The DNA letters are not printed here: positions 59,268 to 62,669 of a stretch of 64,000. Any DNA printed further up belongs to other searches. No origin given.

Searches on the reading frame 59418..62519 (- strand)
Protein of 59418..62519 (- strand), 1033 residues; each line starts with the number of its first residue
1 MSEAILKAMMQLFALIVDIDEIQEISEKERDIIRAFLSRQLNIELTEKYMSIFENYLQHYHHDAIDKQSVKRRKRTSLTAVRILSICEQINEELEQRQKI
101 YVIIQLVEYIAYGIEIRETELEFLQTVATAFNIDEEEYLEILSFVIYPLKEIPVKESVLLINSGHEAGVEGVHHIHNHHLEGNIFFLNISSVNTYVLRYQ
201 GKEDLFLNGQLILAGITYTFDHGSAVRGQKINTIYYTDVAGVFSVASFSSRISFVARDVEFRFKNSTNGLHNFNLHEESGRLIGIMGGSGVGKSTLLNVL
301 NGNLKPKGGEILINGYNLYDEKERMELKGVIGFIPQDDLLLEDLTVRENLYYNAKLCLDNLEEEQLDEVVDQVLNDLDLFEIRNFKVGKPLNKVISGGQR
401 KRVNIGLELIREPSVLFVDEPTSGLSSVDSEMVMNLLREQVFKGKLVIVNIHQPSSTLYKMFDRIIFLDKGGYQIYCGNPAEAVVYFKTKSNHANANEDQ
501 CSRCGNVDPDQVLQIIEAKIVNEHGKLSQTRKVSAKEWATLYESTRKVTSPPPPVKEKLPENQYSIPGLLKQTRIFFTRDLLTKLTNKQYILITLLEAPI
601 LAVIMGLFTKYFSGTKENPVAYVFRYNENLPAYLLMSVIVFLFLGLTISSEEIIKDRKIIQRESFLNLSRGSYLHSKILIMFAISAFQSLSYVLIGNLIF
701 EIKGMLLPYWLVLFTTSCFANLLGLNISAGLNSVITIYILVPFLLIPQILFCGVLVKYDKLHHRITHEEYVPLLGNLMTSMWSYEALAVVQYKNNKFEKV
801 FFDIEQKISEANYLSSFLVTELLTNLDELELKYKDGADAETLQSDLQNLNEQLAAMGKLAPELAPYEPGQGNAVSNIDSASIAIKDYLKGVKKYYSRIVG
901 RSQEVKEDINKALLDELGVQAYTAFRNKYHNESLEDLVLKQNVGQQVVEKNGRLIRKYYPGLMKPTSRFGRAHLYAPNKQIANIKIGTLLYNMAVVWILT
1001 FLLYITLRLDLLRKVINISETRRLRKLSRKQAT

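Call 63: search_protein_families(library=pfam, proteins=[window:59418-62519:-], max_evalue=0.00001)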
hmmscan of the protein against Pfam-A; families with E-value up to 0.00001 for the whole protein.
window:59418-62519:- (1033 aa): 3 families
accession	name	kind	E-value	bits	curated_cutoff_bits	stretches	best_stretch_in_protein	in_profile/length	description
PF00005.33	ABC_tran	-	2.3e-30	106.4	25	1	270-423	1-137/137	ABC transporter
PF01061.29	ABC2_membrane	-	4.6e-19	69.2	26.9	1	572-762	2-187/211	ABC-2 type transporter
PF19055.6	ABC2_membrane_7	-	1.1e-06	28.2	22.7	1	452-488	1-37/410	ABC-2 type transporter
